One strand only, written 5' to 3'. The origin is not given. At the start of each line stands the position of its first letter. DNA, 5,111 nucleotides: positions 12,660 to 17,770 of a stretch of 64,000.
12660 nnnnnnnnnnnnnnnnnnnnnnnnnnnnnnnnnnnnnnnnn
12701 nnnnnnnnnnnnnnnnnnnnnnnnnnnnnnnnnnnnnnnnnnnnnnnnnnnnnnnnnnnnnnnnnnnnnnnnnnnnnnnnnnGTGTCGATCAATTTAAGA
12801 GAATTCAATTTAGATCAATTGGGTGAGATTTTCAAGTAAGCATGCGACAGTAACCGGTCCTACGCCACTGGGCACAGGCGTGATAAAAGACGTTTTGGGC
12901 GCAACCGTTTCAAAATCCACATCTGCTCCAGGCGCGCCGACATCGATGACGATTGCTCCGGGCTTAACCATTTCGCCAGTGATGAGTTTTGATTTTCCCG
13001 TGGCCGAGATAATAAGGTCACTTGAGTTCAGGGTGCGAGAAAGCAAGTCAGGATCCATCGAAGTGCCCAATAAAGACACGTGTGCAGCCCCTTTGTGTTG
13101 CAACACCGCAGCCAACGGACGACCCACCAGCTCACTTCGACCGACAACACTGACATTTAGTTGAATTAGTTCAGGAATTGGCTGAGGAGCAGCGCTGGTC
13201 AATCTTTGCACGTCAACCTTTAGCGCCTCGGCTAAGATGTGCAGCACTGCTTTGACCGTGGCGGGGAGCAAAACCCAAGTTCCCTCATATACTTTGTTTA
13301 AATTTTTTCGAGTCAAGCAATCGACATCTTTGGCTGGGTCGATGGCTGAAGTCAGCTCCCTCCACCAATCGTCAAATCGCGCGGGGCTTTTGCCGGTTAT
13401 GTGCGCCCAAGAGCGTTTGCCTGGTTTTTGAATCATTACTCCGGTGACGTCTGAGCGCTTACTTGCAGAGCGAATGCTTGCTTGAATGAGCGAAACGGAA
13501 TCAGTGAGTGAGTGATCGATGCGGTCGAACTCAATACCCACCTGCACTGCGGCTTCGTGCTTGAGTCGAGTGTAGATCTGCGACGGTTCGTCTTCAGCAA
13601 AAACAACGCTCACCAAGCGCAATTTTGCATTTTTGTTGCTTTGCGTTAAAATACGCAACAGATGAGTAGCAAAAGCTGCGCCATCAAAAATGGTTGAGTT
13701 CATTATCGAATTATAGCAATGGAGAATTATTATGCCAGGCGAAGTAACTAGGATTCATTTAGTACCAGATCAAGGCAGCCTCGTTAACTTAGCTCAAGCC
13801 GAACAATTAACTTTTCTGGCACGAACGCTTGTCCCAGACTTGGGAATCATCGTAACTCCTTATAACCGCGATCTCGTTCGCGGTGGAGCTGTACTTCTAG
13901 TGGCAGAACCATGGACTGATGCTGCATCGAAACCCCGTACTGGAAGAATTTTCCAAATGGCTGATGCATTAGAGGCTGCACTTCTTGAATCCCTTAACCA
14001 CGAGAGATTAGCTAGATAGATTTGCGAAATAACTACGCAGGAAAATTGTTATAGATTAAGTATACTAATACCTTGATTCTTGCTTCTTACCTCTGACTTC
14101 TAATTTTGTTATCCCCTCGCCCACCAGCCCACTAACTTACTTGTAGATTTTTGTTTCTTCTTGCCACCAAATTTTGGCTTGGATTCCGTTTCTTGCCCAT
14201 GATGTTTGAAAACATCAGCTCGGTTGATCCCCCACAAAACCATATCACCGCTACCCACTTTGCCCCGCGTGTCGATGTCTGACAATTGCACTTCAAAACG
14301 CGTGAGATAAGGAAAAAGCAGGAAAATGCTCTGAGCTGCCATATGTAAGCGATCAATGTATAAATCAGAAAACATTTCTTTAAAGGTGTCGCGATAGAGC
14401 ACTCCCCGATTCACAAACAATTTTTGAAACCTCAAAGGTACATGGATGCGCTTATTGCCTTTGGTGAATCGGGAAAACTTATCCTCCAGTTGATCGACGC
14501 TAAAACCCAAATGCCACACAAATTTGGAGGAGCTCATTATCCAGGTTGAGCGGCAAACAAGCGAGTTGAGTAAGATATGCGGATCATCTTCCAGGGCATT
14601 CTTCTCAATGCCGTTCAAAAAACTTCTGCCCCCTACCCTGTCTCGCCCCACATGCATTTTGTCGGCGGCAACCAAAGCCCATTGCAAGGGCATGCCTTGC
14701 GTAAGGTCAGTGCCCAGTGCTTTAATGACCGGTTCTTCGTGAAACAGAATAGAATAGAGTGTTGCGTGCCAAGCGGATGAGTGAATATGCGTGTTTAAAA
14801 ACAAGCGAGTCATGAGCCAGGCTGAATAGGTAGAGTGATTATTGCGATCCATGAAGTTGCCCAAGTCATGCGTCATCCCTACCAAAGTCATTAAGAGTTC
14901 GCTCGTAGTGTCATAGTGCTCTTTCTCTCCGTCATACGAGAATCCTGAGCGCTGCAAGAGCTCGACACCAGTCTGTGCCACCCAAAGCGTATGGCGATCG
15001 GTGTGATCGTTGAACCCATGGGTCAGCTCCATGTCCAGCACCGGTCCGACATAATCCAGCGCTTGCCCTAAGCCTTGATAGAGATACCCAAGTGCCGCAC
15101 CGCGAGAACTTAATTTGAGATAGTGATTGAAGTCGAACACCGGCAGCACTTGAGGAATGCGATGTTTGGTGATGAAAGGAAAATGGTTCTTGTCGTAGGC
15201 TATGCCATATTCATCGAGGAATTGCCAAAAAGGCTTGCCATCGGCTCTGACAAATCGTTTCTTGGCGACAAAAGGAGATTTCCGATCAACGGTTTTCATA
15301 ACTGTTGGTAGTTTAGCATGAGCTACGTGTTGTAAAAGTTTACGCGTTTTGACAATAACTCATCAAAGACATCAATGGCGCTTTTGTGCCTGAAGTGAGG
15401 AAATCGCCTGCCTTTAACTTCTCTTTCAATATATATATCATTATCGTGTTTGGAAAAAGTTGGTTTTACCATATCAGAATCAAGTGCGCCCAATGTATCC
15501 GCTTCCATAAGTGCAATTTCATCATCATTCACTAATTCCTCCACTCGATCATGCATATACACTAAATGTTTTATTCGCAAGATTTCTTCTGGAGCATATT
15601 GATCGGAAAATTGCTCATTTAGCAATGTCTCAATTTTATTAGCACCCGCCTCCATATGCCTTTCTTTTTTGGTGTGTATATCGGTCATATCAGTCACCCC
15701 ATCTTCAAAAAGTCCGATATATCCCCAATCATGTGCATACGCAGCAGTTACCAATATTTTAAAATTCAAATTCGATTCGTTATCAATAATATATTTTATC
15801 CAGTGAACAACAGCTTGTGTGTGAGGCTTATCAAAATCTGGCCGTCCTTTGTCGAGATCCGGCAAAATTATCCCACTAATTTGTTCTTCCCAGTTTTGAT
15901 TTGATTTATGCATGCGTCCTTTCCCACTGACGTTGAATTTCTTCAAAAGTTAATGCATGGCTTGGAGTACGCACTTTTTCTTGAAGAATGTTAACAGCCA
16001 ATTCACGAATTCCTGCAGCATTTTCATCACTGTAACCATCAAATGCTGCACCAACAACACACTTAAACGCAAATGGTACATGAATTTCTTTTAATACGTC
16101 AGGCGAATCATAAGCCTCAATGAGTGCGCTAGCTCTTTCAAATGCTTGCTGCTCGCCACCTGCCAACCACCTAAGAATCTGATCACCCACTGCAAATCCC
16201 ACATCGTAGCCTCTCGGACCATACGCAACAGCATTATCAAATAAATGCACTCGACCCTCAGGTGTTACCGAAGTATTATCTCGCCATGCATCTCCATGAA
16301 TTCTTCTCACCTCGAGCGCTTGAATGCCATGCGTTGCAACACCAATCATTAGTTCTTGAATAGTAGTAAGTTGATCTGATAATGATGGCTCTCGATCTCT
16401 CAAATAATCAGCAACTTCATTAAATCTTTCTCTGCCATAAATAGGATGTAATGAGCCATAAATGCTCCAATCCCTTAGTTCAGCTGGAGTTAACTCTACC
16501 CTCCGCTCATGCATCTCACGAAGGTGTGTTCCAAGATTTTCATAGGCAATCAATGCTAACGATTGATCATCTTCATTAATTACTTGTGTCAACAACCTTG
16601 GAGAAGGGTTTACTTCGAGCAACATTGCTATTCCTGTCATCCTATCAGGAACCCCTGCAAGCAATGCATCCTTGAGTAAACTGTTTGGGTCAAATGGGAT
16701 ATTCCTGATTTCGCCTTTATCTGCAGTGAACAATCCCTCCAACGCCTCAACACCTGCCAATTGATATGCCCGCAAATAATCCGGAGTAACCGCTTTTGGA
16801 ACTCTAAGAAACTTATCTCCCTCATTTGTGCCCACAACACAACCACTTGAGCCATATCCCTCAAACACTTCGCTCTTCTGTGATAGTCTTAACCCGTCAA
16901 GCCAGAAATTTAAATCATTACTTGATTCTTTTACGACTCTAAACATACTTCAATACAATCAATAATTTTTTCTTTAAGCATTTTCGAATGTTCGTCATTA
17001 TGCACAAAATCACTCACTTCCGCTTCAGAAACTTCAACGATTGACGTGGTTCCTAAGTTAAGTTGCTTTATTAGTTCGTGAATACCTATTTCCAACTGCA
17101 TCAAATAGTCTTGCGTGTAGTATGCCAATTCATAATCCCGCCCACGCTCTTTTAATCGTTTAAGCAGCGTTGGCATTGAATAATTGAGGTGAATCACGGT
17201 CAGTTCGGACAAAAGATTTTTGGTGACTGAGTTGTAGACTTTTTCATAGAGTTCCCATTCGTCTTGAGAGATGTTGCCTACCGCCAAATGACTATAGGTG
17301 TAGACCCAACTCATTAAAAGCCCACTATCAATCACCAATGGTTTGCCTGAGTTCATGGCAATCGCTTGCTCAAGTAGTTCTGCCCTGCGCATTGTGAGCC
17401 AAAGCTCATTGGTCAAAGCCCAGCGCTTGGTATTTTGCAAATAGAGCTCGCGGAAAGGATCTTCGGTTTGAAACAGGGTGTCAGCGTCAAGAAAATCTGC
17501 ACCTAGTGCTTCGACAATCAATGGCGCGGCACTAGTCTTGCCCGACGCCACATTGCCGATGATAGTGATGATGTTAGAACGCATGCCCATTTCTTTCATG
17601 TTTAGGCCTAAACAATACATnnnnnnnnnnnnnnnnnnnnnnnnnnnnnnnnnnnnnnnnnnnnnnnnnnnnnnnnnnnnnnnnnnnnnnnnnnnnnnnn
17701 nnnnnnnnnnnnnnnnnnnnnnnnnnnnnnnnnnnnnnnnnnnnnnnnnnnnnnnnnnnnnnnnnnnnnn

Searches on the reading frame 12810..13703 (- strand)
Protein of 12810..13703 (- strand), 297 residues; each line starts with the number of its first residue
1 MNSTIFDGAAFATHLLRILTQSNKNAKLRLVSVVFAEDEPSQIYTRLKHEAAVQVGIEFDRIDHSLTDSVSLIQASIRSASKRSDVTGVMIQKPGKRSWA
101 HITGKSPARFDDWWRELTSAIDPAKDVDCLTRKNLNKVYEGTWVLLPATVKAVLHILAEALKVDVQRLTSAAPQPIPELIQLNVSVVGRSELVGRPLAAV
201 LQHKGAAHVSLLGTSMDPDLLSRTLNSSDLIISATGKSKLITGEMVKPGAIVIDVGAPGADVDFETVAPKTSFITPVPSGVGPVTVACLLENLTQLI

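Call 56: search_protein_families(library=pfam, proteins=[window:12810-13703:-], max_evalue=0.001)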
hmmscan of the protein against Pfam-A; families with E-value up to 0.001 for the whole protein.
window:12810-13703:- (297 aa): 2 families
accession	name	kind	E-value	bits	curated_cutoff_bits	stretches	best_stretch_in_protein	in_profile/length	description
PF02882.25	THF_DHG_CYH_C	-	8.1e-33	113.4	27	1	133-295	3-154/160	Tetrahydrofolate dehydrogenase/cyclohydrolase, NAD(P)-binding domain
PF00763.28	THF_DHG_CYH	-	1.8e-12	48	32.8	1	17-128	12-115/115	Tetrahydrofolate dehydrogenase/cyclohydrolase, catalytic domain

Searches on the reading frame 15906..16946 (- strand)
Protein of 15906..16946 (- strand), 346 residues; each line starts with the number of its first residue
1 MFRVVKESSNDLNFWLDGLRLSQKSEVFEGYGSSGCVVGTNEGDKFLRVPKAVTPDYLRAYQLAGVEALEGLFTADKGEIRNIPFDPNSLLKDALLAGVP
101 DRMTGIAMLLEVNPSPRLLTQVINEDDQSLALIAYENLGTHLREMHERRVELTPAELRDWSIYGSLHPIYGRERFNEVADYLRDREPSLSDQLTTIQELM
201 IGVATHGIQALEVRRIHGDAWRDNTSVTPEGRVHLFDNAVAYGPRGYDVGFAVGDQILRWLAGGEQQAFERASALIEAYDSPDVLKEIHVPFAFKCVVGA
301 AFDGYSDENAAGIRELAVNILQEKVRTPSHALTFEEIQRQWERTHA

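Call 56: search_protein_families(library=pfam, proteins=[window:15906-16946:-], max_evalue=0.001)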
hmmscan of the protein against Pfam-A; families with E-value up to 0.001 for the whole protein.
window:15906-16946:- (346 aa): 2 families
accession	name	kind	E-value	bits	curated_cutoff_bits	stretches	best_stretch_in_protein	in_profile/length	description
PF03881.20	Fructosamin_kin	-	5.7e-05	22.9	22.4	1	174-252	152-227/288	Fructosamine kinase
PF01636.29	APH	-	0.00096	19.4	23.2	0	124-277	86-231/239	Phosphotransferase enzyme family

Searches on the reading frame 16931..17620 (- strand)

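Call 56: search_protein_families(library=pfam, proteins=[window:16931-17620:-], max_evalue=0.001)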
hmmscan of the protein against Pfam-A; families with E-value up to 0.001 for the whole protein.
window:16931-17620:- (229 aa): 4 families
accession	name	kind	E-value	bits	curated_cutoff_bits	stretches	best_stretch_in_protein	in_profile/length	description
PF01712.25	dNK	-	9.7e-19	68.4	27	1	18-221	1-200/203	Deoxynucleoside kinase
PF13671.12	AAA_33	-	2.5e-05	25.1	27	1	18-162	2-121/143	AAA domain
PF13238.12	AAA_18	-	5.6e-05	24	29.4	1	18-161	1-113/128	AAA domain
PF01202.28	SKI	-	0.00078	20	22.1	0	25-52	2-29/159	Shikimate kinase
